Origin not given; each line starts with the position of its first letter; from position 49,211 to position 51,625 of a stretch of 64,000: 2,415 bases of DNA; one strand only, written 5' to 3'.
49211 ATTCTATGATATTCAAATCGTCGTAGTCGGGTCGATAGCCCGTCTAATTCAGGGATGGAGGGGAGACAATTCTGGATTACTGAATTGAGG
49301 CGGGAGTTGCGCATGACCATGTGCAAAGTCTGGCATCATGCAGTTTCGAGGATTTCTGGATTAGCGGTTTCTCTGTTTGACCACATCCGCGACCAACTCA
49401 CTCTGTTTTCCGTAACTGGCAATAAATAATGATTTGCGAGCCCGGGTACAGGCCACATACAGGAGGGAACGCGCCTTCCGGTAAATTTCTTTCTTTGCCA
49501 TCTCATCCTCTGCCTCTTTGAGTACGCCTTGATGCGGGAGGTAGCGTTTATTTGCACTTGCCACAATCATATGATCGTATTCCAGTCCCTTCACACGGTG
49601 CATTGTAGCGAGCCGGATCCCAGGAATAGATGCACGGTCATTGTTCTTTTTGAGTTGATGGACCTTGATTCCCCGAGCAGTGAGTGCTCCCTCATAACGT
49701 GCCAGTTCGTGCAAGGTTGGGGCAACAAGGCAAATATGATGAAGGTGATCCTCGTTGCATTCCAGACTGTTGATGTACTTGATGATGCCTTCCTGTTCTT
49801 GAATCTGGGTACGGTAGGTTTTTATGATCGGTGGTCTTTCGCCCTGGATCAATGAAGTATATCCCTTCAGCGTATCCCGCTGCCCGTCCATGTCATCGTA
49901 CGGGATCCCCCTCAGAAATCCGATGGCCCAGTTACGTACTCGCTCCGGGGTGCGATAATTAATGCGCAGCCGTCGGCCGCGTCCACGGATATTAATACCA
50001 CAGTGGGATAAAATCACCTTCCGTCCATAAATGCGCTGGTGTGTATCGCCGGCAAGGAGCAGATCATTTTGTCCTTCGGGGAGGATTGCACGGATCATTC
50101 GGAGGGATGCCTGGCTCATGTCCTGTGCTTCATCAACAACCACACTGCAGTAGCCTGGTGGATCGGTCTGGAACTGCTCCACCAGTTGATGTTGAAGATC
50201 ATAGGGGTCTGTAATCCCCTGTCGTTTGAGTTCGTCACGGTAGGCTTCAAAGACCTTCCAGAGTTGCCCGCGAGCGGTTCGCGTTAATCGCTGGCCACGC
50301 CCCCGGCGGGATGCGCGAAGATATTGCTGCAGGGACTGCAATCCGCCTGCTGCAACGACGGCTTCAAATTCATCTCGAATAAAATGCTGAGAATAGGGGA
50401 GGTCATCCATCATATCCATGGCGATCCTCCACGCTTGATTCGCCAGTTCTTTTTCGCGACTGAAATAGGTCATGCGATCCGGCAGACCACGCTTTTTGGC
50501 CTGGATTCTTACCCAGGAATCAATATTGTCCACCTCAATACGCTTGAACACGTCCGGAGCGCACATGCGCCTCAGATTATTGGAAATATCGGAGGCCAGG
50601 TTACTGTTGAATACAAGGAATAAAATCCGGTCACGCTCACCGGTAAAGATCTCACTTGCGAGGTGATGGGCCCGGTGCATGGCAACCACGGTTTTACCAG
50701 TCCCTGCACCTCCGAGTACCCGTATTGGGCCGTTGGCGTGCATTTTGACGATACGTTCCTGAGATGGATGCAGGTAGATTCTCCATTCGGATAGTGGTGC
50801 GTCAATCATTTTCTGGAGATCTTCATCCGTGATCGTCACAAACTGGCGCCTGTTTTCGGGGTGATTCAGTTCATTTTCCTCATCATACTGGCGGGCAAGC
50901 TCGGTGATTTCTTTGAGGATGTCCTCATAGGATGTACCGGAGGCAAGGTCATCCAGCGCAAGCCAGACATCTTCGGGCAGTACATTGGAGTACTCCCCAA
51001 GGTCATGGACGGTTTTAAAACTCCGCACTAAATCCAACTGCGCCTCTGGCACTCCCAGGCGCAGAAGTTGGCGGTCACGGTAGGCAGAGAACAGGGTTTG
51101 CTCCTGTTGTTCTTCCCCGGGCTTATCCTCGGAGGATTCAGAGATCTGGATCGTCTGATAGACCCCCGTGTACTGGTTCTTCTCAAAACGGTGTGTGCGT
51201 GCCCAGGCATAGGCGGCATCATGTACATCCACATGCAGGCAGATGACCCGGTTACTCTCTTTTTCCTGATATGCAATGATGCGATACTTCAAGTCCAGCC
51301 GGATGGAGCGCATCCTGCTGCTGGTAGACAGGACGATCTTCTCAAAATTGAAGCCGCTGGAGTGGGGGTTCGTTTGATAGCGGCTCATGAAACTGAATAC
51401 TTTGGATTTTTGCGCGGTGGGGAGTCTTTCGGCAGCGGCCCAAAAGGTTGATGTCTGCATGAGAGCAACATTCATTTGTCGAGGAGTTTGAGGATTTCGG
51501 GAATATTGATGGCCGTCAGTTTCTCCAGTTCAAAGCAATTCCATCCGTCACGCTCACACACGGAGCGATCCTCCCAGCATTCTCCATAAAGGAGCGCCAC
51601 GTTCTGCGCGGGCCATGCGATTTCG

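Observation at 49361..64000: Four-gene translationally coupled operon: DISARM class 1-like parts in a non-canonical architecture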

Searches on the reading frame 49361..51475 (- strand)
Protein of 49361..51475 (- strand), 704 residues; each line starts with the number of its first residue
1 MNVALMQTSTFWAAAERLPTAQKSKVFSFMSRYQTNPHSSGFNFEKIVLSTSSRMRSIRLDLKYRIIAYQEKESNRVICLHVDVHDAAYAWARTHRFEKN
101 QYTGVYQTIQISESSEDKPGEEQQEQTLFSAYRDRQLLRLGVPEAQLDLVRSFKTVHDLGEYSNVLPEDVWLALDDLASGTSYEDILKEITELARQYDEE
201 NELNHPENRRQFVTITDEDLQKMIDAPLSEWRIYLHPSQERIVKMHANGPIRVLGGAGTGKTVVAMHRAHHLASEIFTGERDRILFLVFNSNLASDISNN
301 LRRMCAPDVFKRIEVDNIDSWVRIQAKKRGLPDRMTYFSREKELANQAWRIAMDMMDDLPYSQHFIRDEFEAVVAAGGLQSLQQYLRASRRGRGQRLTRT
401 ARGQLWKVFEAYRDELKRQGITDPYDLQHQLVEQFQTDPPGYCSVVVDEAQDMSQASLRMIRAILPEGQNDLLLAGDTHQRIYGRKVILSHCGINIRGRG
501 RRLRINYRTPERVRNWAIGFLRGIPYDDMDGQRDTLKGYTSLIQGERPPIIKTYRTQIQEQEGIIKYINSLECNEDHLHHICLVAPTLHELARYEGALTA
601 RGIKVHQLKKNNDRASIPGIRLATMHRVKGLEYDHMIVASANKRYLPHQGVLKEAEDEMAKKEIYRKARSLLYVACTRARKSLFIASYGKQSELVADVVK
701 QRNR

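Call 3: search_protein_families(library=padloc, proteins=[window:49361-51475:-], max_evalue=0.001)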
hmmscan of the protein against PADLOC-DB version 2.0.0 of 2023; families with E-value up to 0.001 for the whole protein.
window:49361-51475:- (704 aa): 50 families (the best 25 are shown)
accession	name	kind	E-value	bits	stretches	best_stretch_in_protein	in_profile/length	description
PDLC01087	C3a187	-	1.9e-27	94.4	2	441-694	319-549/559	NERD+UvrD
PDLC00132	GajB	-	2.7e-26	90.4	2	233-484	2-257/625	UrvD helicase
PDLC03802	RTasHel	-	1.6e-25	88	3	236-321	7-88/675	DRT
PDLC00104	GajB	-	4.6e-23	79.8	2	593-687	477-563/574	UrvD helicase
PDLC00117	GajB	-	3.7e-19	66.6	2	619-689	514-575/604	UrvD helicase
PDLC00127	GajB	-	4.1e-19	66.5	2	618-688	504-567/594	UrvD helicase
PDLC00114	GajB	-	3e-18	63.8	2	235-616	8-389/635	UrvD helicase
PDLC00107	GajB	-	1.7e-16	57.9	2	606-691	467-560/587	UrvD helicase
PDLC00141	GajB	-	5e-13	46.2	1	240-316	7-83/572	UrvD helicase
PDLC00129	GajB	-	5.7e-13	46.3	2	442-486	227-270/594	UrvD helicase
PDLC00106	GajB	-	1.5e-12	44.9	1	237-322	6-93/577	UrvD helicase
PDLC00112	GajB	-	3.2e-12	43.9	1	604-701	479-571/581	UrvD helicase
PDLC00138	GajB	-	4.2e-12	43.5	2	563-695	448-575/581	UrvD helicase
PDLC00121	GajB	-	3e-11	40.6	0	607-690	442-517/565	UrvD helicase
PDLC00111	GajB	-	3.2e-11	40.6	1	622-701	521-612/625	UrvD helicase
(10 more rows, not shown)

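Call 4: search_protein_families(library=pfam, proteins=[window:49361-51475:-], max_evalue=0.01)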
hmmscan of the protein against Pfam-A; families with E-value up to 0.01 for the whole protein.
window:49361-51475:- (704 aa): 12 families
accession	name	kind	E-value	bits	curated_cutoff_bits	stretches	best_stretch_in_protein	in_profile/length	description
PF00580.27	UvrD-helicase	-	2.9e-19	70.3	23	1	236-484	2-254/271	UvrD/REP helicase N-terminal domain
PF13361.12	UvrD_C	-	8.6e-18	65.3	25.6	1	606-687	271-347/350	UvrD-like helicase C-terminal domain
PF13245.12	AAA_19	-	7.7e-13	49.2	25.1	1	239-484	1-132/134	AAA domain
PF13538.12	UvrD_C_2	-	7.5e-07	29.4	27.4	0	665-685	31-51/52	UvrD-like helicase C-terminal domain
PF13604.12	AAA_30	-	0.0001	22.5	27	0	444-480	91-127/191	AAA domain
PF09848.15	SLFN-g3_helicase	-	0.00014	21.7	24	0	253-303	6-53/354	Schlafen group 3, DNA/RNA helicase domain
PF13401.12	AAA_22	-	0.0003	21.5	27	0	405-477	51-123/130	AAA domain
PF04851.21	ResIII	-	0.00079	19.8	22.5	1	257-310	32-82/164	Type III restriction enzyme, res subunit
PF01443.25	Viral_helicase1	-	0.00094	19.5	21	0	622-685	179-226/228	Viral superfamily 1 RNA helicase core domain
PF02562.22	PhoH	-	0.00094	19.2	27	0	238-272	8-43/205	PhoH-like protein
PF13191.12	AAA_16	-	0.0013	19.7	32.6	0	251-469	27-160/167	AAA ATPase domain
PF00270.35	DEAD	-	0.0053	17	26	0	239-309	4-72/167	DEAD/DEAH box helicase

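Call 8: search_protein_families(library=ncbifam, proteins=[window:49361-51475:-], max_evalue=0.001)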
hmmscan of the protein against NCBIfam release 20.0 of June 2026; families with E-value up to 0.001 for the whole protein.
window:49361-51475:- (704 aa): 17 families
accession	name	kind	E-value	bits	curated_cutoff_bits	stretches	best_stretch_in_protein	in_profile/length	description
TIGR01073.1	pcrA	equivalog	2.6e-17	62.4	911.2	2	235-484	5-251/725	DNA helicase PcrA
NF008276.0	PRK11054.1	equivalog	2.1e-16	59.5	543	2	405-700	392-675/684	DNA helicase IV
TIGR01074.1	rep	equivalog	1.6e-14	53.1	951.45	1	609-687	541-611/668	DNA helicase Rep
NF041464.1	HelD_BACSU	equivalog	1.6e-13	49.5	419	1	444-701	549-777/779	RNA polymerase recycling motor HelD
NF041254.1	motor_HelR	exception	3.9e-13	48.6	750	2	238-287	191-241/706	RNA polymerase recycling motor ATPase HelR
NF008743.0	PRK11773.1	equivalog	1.3e-11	43.6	965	1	619-690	553-616/720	DNA helicase II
TIGR01075.1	uvrD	equivalog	3.5e-10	38.8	1144.45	1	619-694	548-615/715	DNA helicase II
NF041258.1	motor_HelR_2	exception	2.3e-09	36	1100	1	237-273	173-209/713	RNA polymerase recycling motor ATPase HelR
TIGR00609.1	recB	equivalog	3.4e-09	35.4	696.05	1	589-686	705-811/1175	exodeoxyribonuclease V subunit beta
NF008172.0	PRK10919.1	equivalog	1.2e-08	33.7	1168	1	609-686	541-610/673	DNA helicase Rep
NF041465.1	HelD_MYCSM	equivalog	2.8e-08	32.3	1051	1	238-309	179-251/719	RNA polymerase recycling motor HelD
NF010485.0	PRK13909.1-2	equivalog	4.8e-06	25.1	650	0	605-641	596-632/909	RecB-like helicase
TIGR01448.2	helicase_RecD2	equivalog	2.7e-05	22.5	500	0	199-265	278-348/713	SF1B family DNA helicase RecD2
NF010487.0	PRK13909.1-4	equivalog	2.9e-05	22.5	759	0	604-639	595-630/924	RecB-like helicase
NF053713.1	helicas_STM2767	equivalog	5.1e-05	21.9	550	0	244-301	185-239/665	STM2767 family DEAD/DEAH box helicase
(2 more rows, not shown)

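Call 48: find_homologous_proteins(query=window:49361-51475:-, max_evalue=1e-20)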
Query window:49361-51475:- (704 aa): 2758 proteins with E <= 1e-20 among 8000 candidates; the best 120 are listed.
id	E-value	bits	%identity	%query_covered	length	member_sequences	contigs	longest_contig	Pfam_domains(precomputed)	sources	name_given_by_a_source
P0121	0.0e+0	1605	100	100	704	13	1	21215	PF13538.13,PF13361.13,PF13245.13,PF00580.28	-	-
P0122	0.0e+0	1294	80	100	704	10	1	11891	PF13538.13,PF13361.13,PF13245.13,PF00580.28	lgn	-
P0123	0.0e+0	1254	78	100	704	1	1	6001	PF13538.13,PF13361.13,PF13245.13,PF00580.28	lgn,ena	-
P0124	0.0e+0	1180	73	100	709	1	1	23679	PF13538.13,PF13361.13,PF13245.13,PF00580.28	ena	-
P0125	0.0e+0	1144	71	100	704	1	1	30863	PF13538.13,PF13361.13,PF13245.13,PF00580.28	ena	-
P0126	0.0e+0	1138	71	100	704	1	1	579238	PF13538.13,PF13361.13,PF13245.13,PF00580.28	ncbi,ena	-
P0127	0.0e+0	1137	70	100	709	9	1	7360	PF13538.13,PF13087.13,PF13361.13,PF13245.13,PF00580.28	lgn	-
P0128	0.0e+0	1129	70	100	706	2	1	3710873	PF13538.13,PF13361.13,PF13245.13,PF00580.28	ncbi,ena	-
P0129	0.0e+0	1110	69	100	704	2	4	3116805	PF13538.13,PF13361.13,PF13245.13,PF00580.28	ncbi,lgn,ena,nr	ncbi:MAG: AAA family ATPase [Bacteroidetes bacterium]|nr:AAA family ATPase [Bacteroidota bacterium]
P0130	0.0e+0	1109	69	100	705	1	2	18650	PF13538.13,PF13361.13,PF13245.13,PF00580.28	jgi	-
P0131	0.0e+0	1105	69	99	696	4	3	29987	PF13538.13,PF13361.13,PF13245.13,PF00580.28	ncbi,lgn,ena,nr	ncbi:MAG: AAA family ATPase [Bacteroidetes bacterium]|nr:AAA family ATPase [Bacteroidota bacterium]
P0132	0.0e+0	1081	68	99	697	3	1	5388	PF13538.13,PF13361.13,PF13245.13,PF00580.28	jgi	-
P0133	0.0e+0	1063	66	100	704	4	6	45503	PF13538.13,PF13361.13,PF13245.13,PF04851.22,PF00580.28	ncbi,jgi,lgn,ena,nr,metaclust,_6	ncbi:MAG: UvrD-helicase domain-containing protein [Bacteroidetes bacterium]|nr:UvrD-helicase domain-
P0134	0.0e+0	1057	66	100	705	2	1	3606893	PF13538.13,PF13361.13,PF13245.13,PF04851.22,PF00580.28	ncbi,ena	-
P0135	0.0e+0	1020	69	92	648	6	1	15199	PF13538.13,PF13361.13,PF13245.13,PF00580.28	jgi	-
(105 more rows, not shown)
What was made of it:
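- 51140..51475 (-): armD N-terminal RelE/YoeB-fold domain (about residues 1-112). Invariant residues are E45, R59, Y64, R65 and H85. JGI names several homologues 'helicase/mRNA-degrading endonuclease RelE' (call 48).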

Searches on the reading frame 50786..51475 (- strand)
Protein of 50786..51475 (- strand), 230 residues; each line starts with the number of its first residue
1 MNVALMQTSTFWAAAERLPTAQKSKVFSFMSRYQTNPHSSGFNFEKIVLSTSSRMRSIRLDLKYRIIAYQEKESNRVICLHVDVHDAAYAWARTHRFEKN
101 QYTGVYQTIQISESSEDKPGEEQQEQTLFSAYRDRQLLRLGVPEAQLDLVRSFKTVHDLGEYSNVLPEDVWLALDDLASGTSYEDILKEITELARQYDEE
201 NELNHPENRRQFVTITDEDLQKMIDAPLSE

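Call 59: predict_structure(alignment_id=A3)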
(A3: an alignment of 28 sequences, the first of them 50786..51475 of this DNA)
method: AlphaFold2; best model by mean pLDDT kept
length: 230 residues; sequences in the alignment: 28
mean_pLDDT: 82.7   pTM: 0.74
mean pLDDT of the five models: 82.7, 81.9, 81.4, 78.6, 78.5
residues with pLDDT >= 90: 88; 70-90: 106; 50-70: 22; < 50: 14
segments of 3 or more residues with pLDDT < 50: 114-123, 227-230
pLDDT, mean of each block of 10 residues (from residue 1): 80 90 89 80 83 88 93 82 94 90 88 49 70 93 90 90 87 94 93 85 83 62 49
secondary structure, 60 per line:
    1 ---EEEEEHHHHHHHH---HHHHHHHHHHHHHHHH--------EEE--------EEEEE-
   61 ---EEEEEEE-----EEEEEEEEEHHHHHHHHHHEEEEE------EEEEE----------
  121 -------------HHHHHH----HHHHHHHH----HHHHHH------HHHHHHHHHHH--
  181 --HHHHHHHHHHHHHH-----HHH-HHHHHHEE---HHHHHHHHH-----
elements in order: E4-8 H9-16 H20-35 E44-46 E55-59 E64-70 E76-84 H85-94 E95-99 E106-110 H134-139 H144-151 H156-161 H168-178 H183-196 H206-211 H217-225
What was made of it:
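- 51140..51475 (-): The AlphaFold2 model has pLDDT 82.7 (call 59).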

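Call 63: fold_search(model_id=the predicted structure, library=pdb)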
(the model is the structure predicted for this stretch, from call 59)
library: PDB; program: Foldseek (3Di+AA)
matches with E <= 10: 413; with E <= 0.001: 9
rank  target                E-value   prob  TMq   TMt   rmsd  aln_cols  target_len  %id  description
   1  2khe_MODEL_1_A        2.0e-04  1.00  0.31  0.72   2.9        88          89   15  Solution Structure of the Bacterial Toxin Rele from Thermus Thermophilus HB8 (released 2010-03-31)
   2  1wmi_A                2.4e-04  1.00  0.29  0.67   3.6        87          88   18  Crystal structure of archaeal RelE-RelB complex from Pyrococcus horikoshii OT3 (released 2005-03-15)
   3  7v5y_E                4.0e-04  1.00  0.31  0.72   3.1        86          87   14  Crystal structure of hexameric complex of Sa2YoeB-Sa2YefM toxin-antitoxin from Staphylococcus aureus (released 2021-12-15)
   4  9g12_B                4.0e-04  1.00  0.29  0.71   3.0        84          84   19  Mycobacterium tuberculosis RelBE1 toxin-antitoxin system; rv1247c (relB1 antitoxin), rv1246c (relE1 toxin) (released 2025-12-17)
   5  3g5o_B                4.2e-04  1.00  0.30  0.74   3.0        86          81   20  The crystal structure of the toxin-antitoxin complex RelBE2 (Rv2865-2866) from Mycobacterium tuberculosis (released 2009-04-14)
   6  3bpq_B                7.5e-04  1.00  0.32  0.77   2.5        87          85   15  Crystal Structure of RelB-RelE antitoxin-toxin complex from Methanococcus jannaschii (released 2008-12-23)
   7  3g5o_C                8.9e-04  1.00  0.30  0.71   3.0        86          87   20  The crystal structure of the toxin-antitoxin complex RelBE2 (Rv2865-2866) from Mycobacterium tuberculosis (released 2009-04-14)
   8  7v6w_E                8.9e-04  1.00  0.31  0.70   3.0        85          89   14  Crystal structure of heterohexameric Sa2YoeB-Sa2YefM complex bound to 26bp-DNA (released 2021-12-15)
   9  7v6w_F                9.4e-04  1.00  0.31  0.70   3.3        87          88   14  Crystal structure of heterohexameric Sa2YoeB-Sa2YefM complex bound to 26bp-DNA (released 2021-12-15)
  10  3oei_K                1.1e-03  1.00  0.29  0.68   3.3        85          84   15  Crystal structure of Mycobacterium tuberculosis RelJK (Rv3357-Rv3358-RelBE3) (released 2011-03-16)
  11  9g12_A                1.1e-03  1.00  0.29  0.71   2.9        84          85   20  Mycobacterium tuberculosis RelBE1 toxin-antitoxin system; rv1247c (relB1 antitoxin), rv1246c (relE1 toxin) (released 2025-12-17)
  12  9lew_B                1.2e-03  1.00  0.30  0.67   3.2        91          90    9  The crystal structure of DinJ-YafQ complex from Vibrio cholerae (released 2025-07-30)
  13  6n90_B                1.3e-03  1.00  0.29  0.65   3.4        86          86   15  YoeB/ParE toxin from Agrobacterium tumefaciens (released 2019-11-06)
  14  2a6r_C                1.8e-03  1.00  0.29  0.67   3.2        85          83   12  Crystal structure of YoeB under PEG condition (released 2005-08-23)
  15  8yxv_E                1.9e-03  1.00  0.29  0.68   3.1        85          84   18  Toxin-antitoxin complex from Streptococcus pneumoniae (released 2025-04-09)
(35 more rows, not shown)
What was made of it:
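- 51140..51475 (-): Foldseek top hits are RelE and YoeB toxins, with probability 1.00 and target TM-scores of 0.67-0.77 (call 63).
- On ARMADA type II: The model of residues 1-230 matches RelE and YoeB structures with probability 1.00 and target TM-scores of 0.67-0.77 (calls 59, 63).
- Checked: The N-terminus of the SF1 helicase has a RelE/YoeB fold (calls 59, 63).
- The RelE/YoeB fold of the ArmD N-terminus: calls 59, 63.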

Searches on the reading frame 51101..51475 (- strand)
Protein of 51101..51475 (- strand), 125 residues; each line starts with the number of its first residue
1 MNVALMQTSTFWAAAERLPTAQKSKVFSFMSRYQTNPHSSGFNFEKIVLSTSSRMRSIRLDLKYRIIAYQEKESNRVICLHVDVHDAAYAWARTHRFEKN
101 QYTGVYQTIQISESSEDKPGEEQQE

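Call 64: search_protein_families(library=pfam, proteins=[window:51101-51475:-], max_evalue=10)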
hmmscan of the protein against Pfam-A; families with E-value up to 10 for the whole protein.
window:51101-51475:- (125 aa): 1 family
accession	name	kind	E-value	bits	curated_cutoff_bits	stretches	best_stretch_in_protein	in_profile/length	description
PF16855.10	Soc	-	0.11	13.4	27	1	72-113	21-62/74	Small outer capsid protein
